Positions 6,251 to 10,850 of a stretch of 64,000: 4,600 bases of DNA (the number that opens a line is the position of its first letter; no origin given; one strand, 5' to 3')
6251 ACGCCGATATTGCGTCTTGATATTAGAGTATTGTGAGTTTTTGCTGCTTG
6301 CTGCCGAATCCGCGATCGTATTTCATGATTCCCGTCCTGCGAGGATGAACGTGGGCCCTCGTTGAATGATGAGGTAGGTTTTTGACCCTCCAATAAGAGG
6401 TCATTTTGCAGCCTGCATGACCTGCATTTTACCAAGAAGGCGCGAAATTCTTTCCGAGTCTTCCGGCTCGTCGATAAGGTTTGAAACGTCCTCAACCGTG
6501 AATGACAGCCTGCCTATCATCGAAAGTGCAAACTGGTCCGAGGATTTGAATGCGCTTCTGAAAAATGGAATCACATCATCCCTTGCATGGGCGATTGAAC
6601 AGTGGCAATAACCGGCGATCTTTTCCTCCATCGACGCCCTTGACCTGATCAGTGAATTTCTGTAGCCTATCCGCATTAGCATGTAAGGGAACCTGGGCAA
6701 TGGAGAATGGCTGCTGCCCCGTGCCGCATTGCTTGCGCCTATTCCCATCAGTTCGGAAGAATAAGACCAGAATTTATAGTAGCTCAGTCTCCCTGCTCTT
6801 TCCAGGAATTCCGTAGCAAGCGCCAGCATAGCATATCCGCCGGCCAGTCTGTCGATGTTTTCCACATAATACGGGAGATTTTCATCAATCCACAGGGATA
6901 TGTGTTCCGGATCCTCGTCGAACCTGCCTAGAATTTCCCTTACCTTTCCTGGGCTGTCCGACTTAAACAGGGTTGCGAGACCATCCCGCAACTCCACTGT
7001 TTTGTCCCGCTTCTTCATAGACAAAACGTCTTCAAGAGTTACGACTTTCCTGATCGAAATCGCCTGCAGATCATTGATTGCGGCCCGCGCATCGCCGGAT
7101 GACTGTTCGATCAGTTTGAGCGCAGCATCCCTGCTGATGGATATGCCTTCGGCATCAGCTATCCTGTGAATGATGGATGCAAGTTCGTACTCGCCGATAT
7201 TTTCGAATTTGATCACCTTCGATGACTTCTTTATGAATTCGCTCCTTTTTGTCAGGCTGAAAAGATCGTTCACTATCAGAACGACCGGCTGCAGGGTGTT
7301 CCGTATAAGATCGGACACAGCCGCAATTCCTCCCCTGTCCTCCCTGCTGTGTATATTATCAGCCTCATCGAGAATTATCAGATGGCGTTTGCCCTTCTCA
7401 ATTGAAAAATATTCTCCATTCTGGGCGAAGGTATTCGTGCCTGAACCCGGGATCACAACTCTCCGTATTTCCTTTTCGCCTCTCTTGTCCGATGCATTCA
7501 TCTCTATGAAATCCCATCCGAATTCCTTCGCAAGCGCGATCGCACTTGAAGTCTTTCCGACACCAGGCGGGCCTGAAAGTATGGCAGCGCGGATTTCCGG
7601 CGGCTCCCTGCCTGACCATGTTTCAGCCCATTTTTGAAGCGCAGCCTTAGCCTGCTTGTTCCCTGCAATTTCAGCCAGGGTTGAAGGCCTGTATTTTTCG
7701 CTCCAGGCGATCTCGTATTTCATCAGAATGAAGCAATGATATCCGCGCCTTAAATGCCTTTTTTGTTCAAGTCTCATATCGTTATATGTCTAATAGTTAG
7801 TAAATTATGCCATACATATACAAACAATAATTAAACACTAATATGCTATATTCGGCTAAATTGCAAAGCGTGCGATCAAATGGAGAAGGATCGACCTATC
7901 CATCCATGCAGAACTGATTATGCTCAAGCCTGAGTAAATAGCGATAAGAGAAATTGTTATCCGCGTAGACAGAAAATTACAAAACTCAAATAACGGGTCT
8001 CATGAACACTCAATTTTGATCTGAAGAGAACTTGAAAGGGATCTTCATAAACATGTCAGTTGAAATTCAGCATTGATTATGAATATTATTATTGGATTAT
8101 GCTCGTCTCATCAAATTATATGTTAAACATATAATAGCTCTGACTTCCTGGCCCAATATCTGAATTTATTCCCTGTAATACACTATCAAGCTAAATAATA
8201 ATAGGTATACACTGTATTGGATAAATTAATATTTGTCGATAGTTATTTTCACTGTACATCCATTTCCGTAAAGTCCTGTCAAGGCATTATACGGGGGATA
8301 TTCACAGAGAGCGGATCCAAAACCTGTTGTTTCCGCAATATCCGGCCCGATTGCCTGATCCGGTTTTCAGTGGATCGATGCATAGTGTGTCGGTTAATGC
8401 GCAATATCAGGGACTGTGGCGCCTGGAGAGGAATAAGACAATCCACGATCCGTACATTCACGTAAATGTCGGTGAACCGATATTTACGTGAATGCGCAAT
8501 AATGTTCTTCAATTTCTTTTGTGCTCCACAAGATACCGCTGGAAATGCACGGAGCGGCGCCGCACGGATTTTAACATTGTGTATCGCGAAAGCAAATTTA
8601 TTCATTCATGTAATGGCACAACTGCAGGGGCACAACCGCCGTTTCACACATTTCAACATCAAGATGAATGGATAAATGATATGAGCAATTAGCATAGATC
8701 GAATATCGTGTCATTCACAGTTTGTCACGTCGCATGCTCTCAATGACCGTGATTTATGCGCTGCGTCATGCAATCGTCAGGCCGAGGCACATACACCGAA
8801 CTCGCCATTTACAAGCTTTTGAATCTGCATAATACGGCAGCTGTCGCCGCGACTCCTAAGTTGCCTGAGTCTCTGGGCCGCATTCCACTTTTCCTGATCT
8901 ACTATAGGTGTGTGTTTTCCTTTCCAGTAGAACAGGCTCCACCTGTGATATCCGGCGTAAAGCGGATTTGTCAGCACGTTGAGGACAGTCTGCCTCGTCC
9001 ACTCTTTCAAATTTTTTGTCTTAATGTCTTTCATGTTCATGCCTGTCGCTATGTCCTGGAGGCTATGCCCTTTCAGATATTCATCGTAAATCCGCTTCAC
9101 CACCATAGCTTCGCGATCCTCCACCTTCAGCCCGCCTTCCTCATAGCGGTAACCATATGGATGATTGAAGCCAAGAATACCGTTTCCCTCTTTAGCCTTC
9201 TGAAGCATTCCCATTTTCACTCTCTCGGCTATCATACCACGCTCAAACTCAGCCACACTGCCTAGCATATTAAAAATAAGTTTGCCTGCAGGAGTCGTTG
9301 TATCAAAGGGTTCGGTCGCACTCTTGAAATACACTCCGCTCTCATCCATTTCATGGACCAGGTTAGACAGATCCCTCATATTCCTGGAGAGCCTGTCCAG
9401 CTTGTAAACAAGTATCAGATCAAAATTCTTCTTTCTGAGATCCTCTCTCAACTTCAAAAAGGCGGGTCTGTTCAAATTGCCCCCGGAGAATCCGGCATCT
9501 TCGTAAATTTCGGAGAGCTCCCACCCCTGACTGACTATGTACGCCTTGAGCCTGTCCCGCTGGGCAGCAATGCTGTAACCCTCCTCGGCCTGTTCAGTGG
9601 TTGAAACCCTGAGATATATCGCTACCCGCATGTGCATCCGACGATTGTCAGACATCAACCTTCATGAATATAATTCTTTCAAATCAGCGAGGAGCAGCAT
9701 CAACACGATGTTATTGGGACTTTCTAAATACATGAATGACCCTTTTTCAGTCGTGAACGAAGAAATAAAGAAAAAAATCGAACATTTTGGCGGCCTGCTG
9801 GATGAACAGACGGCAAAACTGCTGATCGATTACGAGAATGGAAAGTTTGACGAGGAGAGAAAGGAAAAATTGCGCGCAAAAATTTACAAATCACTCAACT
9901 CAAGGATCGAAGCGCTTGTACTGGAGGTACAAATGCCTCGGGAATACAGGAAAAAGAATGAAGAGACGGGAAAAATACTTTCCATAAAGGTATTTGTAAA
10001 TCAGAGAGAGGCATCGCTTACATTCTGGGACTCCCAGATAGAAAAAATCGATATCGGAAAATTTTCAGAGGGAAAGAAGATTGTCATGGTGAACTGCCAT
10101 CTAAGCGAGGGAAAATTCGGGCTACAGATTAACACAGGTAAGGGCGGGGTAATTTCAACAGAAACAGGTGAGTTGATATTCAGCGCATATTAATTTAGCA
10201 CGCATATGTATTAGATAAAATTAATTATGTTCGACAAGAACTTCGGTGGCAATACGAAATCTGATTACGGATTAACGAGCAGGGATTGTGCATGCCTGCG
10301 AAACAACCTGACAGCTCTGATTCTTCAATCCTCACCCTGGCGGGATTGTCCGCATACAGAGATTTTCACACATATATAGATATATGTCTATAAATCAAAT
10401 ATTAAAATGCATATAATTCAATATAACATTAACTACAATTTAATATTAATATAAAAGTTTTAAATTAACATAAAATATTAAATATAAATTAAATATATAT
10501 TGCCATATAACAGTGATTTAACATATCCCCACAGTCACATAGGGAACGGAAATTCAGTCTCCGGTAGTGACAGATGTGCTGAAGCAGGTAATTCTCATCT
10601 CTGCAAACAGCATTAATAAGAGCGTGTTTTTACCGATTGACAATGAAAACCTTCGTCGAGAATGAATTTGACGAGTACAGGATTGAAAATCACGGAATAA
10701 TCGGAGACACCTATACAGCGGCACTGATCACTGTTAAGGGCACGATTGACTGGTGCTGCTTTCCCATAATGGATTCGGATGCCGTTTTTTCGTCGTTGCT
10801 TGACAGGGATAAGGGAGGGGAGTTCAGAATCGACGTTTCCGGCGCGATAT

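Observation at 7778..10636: AT-rich accessory region with a truncated large serine recombinase and a 13-bp perfect inverted repeat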

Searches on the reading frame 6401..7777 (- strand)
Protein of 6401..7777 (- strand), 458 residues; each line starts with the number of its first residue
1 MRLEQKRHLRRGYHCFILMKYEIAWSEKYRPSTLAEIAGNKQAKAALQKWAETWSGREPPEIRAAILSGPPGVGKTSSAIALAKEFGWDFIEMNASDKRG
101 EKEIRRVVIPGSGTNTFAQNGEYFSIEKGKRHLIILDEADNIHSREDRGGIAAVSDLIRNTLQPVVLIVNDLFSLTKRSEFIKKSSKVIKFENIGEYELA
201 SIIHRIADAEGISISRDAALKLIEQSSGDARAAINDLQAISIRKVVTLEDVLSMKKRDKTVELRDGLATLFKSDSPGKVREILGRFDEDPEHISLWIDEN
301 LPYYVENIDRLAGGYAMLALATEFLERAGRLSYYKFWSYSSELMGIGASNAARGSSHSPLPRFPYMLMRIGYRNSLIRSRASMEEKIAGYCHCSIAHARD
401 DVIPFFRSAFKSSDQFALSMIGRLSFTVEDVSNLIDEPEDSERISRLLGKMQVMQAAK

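Call 5: search_protein_families(library=pfam, proteins=[window:6401-7777:-], max_evalue=0.1)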
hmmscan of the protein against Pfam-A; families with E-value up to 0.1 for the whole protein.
window:6401-7777:- (458 aa): 17 families
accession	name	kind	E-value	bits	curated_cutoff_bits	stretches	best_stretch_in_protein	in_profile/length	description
PF00004.35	AAA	-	8.4e-14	52.6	21.2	1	66-149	2-80/131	ATPase family associated with various cellular activities (AAA)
PF03215.21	Rad17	-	9.1e-08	32.7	23.8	1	24-93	8-76/186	Rad17 P-loop domain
PF13401.12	AAA_22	-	6.1e-06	27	27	1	65-157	8-107/130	AAA domain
PF07724.20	AAA_2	-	1.8e-05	25.3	27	1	65-194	6-117/166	AAA domain (Cdc48 subfamily)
PF25361.1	AAA_lid_RFC1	-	2.6e-05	24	34.9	1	200-243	5-48/59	RFC1-like, AAA+ ATPase lid domain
PF21960.2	RCF1-5-like_lid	-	2.8e-05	24.4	27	1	201-241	1-42/43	RCF1/5-like, AAA+ ATPase lid domain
PF05496.18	RuvB_N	-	3.4e-05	24.1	27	1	30-90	2-61/159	Holliday junction DNA helicase RuvB P-loop domain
PF07728.20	AAA_5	-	0.0003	21.3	22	1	66-144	3-80/139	AAA domain (dynein-related subfamily)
PF13521.12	AAA_28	-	0.0062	17.2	27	1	66-92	3-29/164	AAA domain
PF16193.11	AAA_assoc_2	-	0.012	16.3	34.3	1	211-241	4-34/81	AAA C-terminal domain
PF20720.3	nSTAND3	-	0.012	15.7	27.2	1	64-86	19-41/155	Novel STAND NTPase 3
PF06068.19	TIP49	-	0.012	15.3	23.8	1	63-97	51-87/347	TIP49 P-loop domain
PF13173.12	AAA_14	-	0.029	14.8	27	1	63-144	3-76/129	AAA domain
PF13191.12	AAA_16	-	0.04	14.8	32.6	0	62-86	24-48/167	AAA ATPase domain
PF01745.22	IPT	-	0.052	13.4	20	0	65-92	4-31/233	Isopentenyl transferase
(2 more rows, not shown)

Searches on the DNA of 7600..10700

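Call 16: search_rna_families(source=window, start=7600, end=10700, threshold=evalue, max_evalue=5)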
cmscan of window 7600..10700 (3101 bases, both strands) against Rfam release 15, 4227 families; matches with E-value up to 5: 4.
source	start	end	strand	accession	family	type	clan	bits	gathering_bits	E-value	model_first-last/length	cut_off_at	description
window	9936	10012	+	RF02539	SNOR75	Gene; snRNA; snoRNA; CD-box;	-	19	50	3.6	1-87/87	no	Plant small nucleolar RNA SNOR75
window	8445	8509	+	RF00455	mir-15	Gene; miRNA;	CL00085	18.4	57.3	0.54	1-88/88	no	mir-15 microRNA precursor family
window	9842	9900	+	RF01625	ceN28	Gene; snRNA; snoRNA; CD-box;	-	18.4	70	2.1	1-88/88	no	Caenorhabditis snoRNA ceN28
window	7647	7695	+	RF03163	c4-a1b1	Gene; antisense;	CL00128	14.9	46.7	2.4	1-53/53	no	a1, b1 targets of C4 antisense RNA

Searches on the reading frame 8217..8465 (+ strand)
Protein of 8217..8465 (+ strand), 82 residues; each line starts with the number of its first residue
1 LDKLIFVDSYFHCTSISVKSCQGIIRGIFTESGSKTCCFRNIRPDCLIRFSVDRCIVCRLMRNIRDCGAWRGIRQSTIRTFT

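Call 5: search_protein_families(library=pfam, proteins=[window:8217-8465:+], max_evalue=0.1)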
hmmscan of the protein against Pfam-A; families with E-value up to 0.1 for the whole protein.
window:8217-8465:+ (82 aa): 0 families

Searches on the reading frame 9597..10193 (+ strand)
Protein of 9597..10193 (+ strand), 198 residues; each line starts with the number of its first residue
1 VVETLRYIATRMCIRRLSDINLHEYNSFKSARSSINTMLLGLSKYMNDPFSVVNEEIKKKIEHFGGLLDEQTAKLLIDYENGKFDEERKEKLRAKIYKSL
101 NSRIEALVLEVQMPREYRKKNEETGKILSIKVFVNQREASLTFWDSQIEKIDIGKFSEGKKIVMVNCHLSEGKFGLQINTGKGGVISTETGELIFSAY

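Call 5: search_protein_families(library=pfam, proteins=[window:9597-10193:+], max_evalue=0.1)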
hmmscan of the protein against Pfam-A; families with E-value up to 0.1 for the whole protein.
window:9597-10193:+ (198 aa): 2 families
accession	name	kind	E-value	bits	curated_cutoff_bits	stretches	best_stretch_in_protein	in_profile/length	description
PF22642.1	MinC_N_1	-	0.053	14.3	27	0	47-105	17-76/78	Cell-division inhibitor MinC, N-terminal domain-like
PF23067.1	MG280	-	0.054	13.5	27.4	1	26-95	51-120/259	Uncharacterised protein MG280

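Call 52: search_protein_families(library=ncbifam, proteins=[window:9708-10193:+], max_evalue=0.1)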
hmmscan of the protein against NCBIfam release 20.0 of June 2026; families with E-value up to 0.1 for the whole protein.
window:9708-10193:+ (161 aa): 10 families
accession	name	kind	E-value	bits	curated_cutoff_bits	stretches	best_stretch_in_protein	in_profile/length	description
NF012035.0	PRK15491.1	equivalog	1.7e-12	47.3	362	1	18-151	22-155/374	replication factor A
NF011288.0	PRK14699.1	equivalog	1.7e-10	40.4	544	1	19-154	23-158/484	replication factor A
NF005551.0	PRK07211.1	equivalog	1.8e-07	30.8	575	1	17-142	21-142/485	single-stranded DNA binding protein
NF009032.0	PRK12366.1-3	equivalog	2.3e-07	29.5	773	1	17-116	20-125/651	replication factor A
NF006255.0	PRK08402.1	equivalog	4.4e-07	29.1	442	1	16-139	24-148/355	replication factor A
NF009034.0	PRK12366.1-5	equivalog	2.9e-06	25.9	789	1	17-121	20-130/642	replication factor A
NF009031.0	PRK12366.1-2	equivalog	1.1e-05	24.2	767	1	16-115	28-131/647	replication factor A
NF009030.0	PRK12366.1-1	equivalog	0.00022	19.7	1147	1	58-152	538-628/796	replication factor A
NF005049.0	PRK06461.1-3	equivalog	0.0042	17.3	188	1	69-153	21-100/144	single-stranded DNA-binding protein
NF002824.0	PRK02998.1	subfamily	0.015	14.6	360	1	5-83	59-134/283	peptidylprolyl isomerase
